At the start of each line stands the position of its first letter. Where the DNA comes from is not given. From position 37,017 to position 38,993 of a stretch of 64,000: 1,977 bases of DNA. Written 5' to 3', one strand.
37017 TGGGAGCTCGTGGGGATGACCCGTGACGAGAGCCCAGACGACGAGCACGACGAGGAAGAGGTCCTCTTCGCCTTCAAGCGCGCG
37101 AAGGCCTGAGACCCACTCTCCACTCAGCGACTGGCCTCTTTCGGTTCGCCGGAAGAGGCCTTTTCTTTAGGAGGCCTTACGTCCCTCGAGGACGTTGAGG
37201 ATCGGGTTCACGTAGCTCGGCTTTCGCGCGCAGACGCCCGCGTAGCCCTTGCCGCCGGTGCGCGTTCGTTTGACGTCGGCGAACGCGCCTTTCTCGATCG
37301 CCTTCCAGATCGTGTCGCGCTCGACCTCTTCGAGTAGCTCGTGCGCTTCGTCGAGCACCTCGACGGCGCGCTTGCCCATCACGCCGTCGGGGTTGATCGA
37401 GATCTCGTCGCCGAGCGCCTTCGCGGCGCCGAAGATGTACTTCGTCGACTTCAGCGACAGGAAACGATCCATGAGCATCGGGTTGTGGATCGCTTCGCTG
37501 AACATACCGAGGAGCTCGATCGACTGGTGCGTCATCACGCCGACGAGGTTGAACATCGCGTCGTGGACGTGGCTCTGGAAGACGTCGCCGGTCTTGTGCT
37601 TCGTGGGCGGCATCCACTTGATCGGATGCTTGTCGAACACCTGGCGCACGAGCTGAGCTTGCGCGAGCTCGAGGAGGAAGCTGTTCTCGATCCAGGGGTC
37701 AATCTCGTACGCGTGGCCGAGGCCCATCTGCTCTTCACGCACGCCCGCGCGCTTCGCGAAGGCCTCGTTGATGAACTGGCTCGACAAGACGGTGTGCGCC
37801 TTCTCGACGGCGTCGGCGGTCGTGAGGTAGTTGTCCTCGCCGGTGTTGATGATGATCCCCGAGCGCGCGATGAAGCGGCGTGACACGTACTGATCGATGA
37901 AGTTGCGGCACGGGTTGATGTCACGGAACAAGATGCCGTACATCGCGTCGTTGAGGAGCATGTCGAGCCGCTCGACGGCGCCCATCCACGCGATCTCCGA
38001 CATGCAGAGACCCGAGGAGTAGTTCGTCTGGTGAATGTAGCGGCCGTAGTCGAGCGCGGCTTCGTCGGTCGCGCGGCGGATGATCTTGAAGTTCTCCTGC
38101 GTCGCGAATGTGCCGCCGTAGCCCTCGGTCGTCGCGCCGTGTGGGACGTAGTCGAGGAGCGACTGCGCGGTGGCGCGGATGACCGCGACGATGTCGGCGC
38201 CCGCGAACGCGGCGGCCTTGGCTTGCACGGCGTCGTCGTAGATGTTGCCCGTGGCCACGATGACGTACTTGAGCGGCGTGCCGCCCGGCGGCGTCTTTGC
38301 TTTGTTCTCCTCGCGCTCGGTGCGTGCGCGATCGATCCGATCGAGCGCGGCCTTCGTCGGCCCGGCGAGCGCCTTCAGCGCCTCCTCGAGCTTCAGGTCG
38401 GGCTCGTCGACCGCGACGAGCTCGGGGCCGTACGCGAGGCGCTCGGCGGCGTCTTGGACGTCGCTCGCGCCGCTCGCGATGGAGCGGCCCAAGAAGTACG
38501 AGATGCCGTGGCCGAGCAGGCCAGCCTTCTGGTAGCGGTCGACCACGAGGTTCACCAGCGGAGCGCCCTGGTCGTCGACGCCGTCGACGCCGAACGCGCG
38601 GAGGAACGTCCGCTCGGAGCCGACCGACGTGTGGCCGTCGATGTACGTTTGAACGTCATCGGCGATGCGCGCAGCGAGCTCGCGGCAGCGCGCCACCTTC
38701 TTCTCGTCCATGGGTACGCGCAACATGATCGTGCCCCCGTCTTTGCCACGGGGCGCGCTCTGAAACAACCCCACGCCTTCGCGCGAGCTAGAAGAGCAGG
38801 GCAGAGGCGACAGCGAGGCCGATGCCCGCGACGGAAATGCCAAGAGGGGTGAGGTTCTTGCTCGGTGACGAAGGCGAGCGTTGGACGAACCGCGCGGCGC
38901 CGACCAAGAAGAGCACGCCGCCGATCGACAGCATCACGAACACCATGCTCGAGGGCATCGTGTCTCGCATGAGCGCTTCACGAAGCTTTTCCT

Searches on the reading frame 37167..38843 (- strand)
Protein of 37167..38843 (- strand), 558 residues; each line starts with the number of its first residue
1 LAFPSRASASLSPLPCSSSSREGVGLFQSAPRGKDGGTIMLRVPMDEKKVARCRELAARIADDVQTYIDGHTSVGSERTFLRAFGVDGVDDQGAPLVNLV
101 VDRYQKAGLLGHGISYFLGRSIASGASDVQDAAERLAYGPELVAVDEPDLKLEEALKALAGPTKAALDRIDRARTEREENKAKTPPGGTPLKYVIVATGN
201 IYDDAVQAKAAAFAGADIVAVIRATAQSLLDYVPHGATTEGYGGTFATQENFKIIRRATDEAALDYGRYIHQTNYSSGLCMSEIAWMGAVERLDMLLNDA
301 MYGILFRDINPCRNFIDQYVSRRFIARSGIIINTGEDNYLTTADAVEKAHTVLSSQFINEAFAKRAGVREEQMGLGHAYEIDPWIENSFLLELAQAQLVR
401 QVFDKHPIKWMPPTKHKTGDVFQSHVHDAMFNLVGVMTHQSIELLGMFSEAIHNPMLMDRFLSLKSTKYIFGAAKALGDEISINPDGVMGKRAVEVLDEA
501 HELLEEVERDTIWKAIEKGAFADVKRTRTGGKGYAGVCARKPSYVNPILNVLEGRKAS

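Call 50: search_protein_families(library=pfam, proteins=[window:37167-38843:-], max_evalue=0.00001)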
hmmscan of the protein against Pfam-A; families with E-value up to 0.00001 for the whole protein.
window:37167-38843:- (558 aa): 1 family
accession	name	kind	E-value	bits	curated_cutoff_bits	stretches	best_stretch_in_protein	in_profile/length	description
PF09043.17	Lys-AminoMut_A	-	2.9e-231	768.7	25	1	45-550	3-507/508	D-Lysine 5,6-aminomutase TIM-barrel domain of alpha subunit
